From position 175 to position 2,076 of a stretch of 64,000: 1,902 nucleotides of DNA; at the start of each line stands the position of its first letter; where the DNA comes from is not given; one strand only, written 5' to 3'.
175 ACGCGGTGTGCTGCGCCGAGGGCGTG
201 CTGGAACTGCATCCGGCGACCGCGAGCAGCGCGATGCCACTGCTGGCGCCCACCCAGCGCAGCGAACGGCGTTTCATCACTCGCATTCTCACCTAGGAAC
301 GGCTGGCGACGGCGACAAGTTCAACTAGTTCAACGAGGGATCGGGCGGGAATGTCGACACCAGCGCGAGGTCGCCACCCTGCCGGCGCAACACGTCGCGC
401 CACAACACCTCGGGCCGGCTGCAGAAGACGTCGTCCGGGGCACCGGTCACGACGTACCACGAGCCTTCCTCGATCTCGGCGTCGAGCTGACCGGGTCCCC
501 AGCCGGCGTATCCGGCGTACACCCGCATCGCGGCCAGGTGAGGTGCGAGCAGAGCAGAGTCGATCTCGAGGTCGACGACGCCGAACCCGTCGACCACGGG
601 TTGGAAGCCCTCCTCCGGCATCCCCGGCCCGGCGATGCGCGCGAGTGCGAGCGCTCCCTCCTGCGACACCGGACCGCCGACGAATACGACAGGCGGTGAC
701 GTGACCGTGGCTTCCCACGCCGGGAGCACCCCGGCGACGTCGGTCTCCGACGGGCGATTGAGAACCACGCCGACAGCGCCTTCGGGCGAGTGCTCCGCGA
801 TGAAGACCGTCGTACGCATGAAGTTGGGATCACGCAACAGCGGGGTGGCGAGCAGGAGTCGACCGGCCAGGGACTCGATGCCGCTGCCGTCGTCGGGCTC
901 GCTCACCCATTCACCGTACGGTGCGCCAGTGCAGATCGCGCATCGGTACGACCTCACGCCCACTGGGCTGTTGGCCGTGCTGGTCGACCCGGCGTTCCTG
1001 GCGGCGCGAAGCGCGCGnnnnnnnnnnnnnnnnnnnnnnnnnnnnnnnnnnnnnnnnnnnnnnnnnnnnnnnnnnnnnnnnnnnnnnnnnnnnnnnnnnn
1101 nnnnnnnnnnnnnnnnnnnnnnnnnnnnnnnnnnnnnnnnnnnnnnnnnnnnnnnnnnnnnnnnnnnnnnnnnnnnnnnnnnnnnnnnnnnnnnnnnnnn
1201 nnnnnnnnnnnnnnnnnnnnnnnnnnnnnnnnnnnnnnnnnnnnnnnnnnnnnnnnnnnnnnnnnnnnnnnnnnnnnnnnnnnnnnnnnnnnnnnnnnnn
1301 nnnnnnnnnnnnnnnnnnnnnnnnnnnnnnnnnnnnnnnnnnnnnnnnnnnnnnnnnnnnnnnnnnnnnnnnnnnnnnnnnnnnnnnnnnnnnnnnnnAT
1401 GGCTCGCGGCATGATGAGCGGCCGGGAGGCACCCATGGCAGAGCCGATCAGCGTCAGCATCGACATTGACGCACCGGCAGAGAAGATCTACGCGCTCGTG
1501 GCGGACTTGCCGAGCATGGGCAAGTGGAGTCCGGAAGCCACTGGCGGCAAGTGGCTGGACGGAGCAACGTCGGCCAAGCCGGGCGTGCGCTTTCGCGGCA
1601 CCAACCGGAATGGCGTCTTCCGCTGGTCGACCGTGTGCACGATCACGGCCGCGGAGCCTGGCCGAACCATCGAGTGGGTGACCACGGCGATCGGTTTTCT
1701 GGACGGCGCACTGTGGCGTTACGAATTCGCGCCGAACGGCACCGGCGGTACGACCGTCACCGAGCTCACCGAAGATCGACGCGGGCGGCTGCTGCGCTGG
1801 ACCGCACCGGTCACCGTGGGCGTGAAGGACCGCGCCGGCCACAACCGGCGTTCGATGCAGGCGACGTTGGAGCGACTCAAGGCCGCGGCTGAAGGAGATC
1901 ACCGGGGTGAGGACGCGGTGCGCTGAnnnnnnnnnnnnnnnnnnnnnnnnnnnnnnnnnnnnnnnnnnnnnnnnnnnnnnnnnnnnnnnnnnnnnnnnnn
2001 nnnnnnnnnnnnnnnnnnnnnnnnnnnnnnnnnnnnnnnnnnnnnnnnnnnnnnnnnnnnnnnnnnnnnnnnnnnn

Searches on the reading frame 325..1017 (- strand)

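Call 44: search_protein_families(library=pfam, proteins=[window:325-1017:-], max_evalue=0.0001)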
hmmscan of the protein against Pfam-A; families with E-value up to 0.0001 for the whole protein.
window:325-1017:- (230 aa): 1 family
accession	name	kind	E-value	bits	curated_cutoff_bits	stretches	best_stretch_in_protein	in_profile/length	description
PF02622.21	DUF179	-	2.7e-34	118.8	27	1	59-214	1-157/157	AlgH-like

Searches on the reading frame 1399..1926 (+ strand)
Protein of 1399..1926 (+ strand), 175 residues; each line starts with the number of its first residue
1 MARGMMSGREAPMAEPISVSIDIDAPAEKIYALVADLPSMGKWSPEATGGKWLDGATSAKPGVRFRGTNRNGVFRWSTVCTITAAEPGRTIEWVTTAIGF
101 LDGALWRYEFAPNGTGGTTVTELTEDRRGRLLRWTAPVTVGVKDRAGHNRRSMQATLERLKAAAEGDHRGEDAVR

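Call 44: search_protein_families(library=pfam, proteins=[window:1399-1926:+], max_evalue=0.0001)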
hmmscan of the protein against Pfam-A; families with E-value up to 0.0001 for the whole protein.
window:1399-1926:+ (175 aa): 2 families
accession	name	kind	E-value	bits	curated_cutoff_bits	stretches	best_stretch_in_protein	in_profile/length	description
PF10604.15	Polyketide_cyc2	-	6e-21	75.7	27.4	1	17-165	4-142/142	Polyketide cyclase / dehydrase and lipid transport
PF03364.25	Polyketide_cyc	-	3.1e-07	31.1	23.4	1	23-112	1-99/126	Polyketide cyclase / dehydrase and lipid transport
